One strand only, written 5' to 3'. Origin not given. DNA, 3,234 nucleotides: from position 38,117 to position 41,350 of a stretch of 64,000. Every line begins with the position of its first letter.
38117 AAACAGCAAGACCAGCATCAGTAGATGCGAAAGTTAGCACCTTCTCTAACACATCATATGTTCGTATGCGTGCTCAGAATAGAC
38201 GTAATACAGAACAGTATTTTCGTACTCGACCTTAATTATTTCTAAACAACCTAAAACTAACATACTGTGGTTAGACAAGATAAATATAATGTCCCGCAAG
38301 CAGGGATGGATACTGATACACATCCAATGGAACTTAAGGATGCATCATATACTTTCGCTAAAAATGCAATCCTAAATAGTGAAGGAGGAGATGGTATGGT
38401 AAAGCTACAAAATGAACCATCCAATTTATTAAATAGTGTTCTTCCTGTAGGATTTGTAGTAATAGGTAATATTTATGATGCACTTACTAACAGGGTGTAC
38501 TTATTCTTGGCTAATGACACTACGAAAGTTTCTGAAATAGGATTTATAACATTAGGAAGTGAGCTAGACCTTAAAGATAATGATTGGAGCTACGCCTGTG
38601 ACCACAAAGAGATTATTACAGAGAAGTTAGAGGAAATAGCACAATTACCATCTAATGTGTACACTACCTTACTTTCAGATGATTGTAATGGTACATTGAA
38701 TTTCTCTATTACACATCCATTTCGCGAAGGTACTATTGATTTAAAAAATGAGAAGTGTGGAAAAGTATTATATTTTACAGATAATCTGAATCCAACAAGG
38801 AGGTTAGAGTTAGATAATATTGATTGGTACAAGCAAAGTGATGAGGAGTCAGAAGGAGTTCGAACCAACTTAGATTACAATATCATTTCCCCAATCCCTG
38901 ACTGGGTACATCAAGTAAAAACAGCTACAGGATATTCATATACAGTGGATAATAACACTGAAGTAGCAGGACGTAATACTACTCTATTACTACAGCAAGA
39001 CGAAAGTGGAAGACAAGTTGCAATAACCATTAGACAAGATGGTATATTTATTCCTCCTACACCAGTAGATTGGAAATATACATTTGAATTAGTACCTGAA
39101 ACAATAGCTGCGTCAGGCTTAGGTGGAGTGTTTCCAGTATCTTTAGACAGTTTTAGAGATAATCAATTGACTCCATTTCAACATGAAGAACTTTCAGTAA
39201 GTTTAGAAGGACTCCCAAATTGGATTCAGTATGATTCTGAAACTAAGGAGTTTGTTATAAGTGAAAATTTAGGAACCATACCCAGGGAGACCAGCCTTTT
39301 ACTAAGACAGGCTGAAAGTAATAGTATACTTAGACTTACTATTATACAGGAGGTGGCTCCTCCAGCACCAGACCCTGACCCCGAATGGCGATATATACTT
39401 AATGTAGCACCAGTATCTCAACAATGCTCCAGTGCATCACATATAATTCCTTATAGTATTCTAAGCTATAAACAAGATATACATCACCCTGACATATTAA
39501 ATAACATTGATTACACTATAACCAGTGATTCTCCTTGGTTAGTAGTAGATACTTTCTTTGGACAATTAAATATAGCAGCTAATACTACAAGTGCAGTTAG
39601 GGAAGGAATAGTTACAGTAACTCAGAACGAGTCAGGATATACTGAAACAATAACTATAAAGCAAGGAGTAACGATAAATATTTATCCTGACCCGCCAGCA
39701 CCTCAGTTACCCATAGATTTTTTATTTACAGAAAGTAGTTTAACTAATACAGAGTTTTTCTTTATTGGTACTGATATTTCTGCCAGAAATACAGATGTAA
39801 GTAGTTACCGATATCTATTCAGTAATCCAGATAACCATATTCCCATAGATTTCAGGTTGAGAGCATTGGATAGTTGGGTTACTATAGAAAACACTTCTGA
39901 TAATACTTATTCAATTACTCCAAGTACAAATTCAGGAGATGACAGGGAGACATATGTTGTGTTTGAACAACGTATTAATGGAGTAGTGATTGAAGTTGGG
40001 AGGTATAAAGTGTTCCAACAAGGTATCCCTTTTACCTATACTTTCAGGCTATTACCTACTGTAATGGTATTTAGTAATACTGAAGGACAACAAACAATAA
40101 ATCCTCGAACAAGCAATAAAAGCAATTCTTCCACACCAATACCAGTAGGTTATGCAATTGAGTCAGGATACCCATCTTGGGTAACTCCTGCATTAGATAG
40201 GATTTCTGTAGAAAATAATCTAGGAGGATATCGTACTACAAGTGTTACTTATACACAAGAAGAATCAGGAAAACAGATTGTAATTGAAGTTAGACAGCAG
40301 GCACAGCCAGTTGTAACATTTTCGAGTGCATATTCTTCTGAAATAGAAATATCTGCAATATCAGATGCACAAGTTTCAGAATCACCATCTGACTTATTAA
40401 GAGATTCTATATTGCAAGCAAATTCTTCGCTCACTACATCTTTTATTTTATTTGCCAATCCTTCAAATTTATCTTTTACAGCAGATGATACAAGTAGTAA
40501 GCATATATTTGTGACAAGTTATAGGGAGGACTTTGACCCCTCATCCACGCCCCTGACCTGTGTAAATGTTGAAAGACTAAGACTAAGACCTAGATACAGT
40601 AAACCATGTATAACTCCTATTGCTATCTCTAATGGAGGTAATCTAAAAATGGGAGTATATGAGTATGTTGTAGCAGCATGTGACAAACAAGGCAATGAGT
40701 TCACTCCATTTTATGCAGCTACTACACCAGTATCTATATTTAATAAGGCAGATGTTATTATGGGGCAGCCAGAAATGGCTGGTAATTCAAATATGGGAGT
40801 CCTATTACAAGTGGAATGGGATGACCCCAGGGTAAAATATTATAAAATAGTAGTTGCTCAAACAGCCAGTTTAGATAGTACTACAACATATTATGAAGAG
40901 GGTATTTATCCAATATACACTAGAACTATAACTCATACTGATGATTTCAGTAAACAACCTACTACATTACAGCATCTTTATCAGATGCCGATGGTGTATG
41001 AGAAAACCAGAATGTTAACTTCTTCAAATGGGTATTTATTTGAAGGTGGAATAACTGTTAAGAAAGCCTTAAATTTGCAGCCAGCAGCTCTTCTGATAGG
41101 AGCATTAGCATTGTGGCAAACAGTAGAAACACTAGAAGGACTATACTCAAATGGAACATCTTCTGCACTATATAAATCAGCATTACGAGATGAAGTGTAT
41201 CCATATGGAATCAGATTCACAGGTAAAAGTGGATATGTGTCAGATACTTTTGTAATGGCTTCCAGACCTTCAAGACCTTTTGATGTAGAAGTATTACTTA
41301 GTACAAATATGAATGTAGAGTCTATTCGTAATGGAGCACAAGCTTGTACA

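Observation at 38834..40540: BACON array in the muzzle gene is circularly permuted, as if integrated from a DNA circle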

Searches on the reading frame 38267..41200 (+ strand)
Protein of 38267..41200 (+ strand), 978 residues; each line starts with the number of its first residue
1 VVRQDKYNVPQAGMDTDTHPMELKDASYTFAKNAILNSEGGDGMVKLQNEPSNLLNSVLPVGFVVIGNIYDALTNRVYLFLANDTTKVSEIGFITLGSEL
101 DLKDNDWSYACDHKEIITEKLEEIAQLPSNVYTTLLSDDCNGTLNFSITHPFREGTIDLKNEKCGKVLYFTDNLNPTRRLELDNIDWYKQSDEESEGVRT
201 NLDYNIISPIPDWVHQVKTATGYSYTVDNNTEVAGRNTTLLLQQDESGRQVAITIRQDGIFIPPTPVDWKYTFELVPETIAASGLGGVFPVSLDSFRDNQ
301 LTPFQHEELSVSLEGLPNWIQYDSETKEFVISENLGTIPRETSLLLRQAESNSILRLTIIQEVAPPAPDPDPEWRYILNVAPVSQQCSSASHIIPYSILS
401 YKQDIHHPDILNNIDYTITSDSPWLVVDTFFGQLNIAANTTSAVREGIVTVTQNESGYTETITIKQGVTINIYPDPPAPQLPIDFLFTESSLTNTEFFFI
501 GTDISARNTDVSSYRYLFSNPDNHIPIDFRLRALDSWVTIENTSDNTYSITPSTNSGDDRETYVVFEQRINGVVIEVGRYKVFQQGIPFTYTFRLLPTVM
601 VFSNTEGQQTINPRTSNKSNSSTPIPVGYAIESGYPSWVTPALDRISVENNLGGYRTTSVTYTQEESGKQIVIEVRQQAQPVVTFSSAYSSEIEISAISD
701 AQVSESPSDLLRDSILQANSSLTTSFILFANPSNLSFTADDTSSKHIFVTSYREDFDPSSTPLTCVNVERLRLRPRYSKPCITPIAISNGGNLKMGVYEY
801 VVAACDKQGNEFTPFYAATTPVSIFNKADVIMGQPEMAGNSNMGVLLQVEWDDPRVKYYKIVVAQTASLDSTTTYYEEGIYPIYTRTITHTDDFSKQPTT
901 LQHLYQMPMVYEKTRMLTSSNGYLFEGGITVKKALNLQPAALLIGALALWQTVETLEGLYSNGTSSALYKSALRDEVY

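Call 9: search_dna_similar(query=window:38267-41200:+, collection=phages, mode=protein, max_rows=40)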
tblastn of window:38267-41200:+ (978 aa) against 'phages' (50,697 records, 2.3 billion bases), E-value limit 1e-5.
Records with a match: 9; places in all: 9; records where one place covers at least 80% of the query: 0.
Best place of each record, by identity: <60% 9.
By first word of the organism name: Cellulophaga 7; phage 1; Leptolyngbya 1.
By host as written in the record: Cellulophaga baltica #18 2; Cellulophaga baltica #17 2; Cellulophaga baltica #4 2; Cellulophaga baltica #13 1; - 1; Leptolyngbya boryana 1.
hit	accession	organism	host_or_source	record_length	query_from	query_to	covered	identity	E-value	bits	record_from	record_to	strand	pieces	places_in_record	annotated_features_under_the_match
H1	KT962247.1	Cellulophaga phage phi17:2_18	Cellulophaga baltica #18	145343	1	977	43%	36.2%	5e-31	262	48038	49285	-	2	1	structural protein (x2)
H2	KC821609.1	Cellulophaga phage phi17:2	Cellulophaga baltica #17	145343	1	977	43%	36.2%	5e-31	262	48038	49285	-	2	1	structural protein (x2)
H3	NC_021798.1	Cellulophaga phage phi17:2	Cellulophaga baltica #17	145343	1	977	43%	36.2%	5e-31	262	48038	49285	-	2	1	virion structural protein (x2)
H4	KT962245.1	Cellulophaga phage phi4:1_13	Cellulophaga baltica #13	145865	1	977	43%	36.2%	5e-31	261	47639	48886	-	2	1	structural protein (x2)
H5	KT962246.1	Cellulophaga phage phi4:1_18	Cellulophaga baltica #18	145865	1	977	43%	36.2%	5e-31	261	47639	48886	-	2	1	structural protein (x2)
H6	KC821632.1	Cellulophaga phage phi4:1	Cellulophaga baltica #4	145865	1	977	43%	36.2%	5e-31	261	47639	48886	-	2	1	structural protein (x2)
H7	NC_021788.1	Cellulophaga phage phi4:1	Cellulophaga baltica #4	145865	1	977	43%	36.2%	5e-31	261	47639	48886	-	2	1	virion structural protein (x2)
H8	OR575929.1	phage csAssE-Sib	human gut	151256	1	978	40%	35.8%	3e-33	244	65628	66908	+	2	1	structural protein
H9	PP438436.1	Leptolyngbya phage Lbo-JY46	Leptolyngbya boryana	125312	12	978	41%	29.6%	1e-11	143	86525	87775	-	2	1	hypothetical protein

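Call 10: get_annotated_region(hit=H1, flank=7000)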
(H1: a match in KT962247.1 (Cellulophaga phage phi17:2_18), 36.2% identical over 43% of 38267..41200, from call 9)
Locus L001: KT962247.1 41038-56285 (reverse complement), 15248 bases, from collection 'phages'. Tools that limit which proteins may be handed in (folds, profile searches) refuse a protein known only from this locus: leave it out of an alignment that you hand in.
description: Cellulophaga phage phi17:2_18, complete genome.
organism: Cellulophaga phage phi17:2_18 (NCBI taxid 1747283)
taxonomy: Viruses; Duplodnaviria; Heunggongvirae; Uroviricota; Caudoviricetes; Lightbulbvirus; Lightbulbvirus Cba172
host: Cellulophaga baltica #18; source: -; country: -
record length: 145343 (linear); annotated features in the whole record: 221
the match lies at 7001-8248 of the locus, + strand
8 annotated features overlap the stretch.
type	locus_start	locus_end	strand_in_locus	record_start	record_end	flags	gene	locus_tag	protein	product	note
CDS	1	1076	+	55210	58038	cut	-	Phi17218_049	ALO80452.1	structural protein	similar to Cellulophaga phage phi4:1_gp48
CDS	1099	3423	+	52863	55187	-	-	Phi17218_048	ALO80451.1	structural protein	similar to Cellulophaga phage phi4:1_gp47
CDS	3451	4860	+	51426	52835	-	-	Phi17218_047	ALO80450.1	tail fiber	similar to PHA02584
CDS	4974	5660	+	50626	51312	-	-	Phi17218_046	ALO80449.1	structural protein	similar to Cellulophaga phage phi4:1_gp45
CDS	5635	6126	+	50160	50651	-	-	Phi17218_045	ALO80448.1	hypothetical protein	-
CDS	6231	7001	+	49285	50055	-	-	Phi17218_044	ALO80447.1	structural protein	similar to Cellulophaga phage phi4:1_gp43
CDS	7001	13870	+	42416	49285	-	-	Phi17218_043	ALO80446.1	structural protein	similar to Cellulophaga phage phi4:1_gp42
CDS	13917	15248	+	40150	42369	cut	-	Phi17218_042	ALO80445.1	putative tail protein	similar to AFF28579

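Call 11: get_annotated_region(hit=H8, flank=7000)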
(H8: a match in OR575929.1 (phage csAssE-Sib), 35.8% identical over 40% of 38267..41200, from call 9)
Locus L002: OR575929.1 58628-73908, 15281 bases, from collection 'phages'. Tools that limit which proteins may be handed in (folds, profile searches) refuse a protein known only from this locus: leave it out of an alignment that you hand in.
description: Phage csAssE-Sib, complete genome.
organism: phage csAssE-Sib (NCBI taxid 3092639)
taxonomy: Viruses; Duplodnaviria; Heunggongvirae; Uroviricota; Caudoviricetes
host: -; source: human gut; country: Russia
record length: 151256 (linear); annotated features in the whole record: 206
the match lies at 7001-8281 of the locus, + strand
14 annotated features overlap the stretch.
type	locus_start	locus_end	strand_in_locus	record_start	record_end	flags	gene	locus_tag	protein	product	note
CDS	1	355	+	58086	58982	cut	-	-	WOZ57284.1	ring protein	Ring protein, Adaptor protein, Zinc finger C2H2 type domain signature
CDS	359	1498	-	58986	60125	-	-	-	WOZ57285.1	transposase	Transposase, IS605 OrfB family, RNA-guided DNA endonuclease TnpB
CDS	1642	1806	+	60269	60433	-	-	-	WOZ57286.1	hypothetical protein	-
CDS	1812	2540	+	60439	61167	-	-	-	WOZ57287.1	putative tail protein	Bacteroidetes-Associated Carbohydrate-binding protein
CDS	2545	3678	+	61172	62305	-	-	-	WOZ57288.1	hypothetical protein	-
CDS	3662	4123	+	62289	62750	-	-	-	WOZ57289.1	periplasmic metallopeptidase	effector, metallopeptidase, toxin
CDS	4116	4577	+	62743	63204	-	-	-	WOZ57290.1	hypothetical protein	-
CDS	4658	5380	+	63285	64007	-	-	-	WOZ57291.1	hypothetical protein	-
CDS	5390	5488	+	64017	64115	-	-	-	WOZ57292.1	hypothetical protein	-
CDS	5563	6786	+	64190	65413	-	-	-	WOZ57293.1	RNA-guided endonuclease TnpB family protein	Transposase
CDS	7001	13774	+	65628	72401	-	-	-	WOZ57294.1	structural protein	Muzzle protein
tRNA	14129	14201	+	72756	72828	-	-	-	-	tRNA-Tyr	-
tRNA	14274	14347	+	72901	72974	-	-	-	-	tRNA-Lys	-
CDS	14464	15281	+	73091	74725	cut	-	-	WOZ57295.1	Ro sixty-related protein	Ribonucleoprotein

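Call 12: get_annotated_region(hit=H9, flank=7000)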
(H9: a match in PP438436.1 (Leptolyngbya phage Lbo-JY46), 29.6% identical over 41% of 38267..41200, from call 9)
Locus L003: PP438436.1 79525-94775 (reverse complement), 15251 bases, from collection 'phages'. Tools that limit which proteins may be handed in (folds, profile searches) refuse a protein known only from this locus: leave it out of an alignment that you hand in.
description: Leptolyngbya phage Lbo-JY46, complete genome.
organism: Leptolyngbya phage Lbo-JY46 (NCBI taxid 3128135)
taxonomy: Viruses; Duplodnaviria; Heunggongvirae; Uroviricota; Caudoviricetes
host: Leptolyngbya boryana; source: China; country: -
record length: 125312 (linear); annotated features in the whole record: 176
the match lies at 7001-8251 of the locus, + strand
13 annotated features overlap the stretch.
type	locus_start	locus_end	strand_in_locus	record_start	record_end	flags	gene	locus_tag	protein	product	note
CDS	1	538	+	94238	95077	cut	-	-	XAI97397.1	hypothetical protein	-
CDS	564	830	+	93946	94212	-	-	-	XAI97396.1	hypothetical protein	-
CDS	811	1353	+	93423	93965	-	-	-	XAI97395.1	hypothetical protein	-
CDS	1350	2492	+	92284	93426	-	-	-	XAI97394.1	hypothetical protein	gp257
CDS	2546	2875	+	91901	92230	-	-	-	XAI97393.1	hypothetical protein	-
CDS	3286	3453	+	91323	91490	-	-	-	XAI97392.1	hypothetical protein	-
CDS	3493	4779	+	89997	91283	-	-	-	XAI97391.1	hypothetical protein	-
CDS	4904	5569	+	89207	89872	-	-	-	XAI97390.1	hypothetical protein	-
CDS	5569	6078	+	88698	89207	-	-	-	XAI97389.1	hypothetical protein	-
CDS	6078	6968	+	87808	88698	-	-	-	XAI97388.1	hypothetical protein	-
CDS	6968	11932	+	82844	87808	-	-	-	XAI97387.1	hypothetical protein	-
CDS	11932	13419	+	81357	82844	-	-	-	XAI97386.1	hypothetical protein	-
CDS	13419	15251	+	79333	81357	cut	-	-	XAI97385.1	hypothetical protein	-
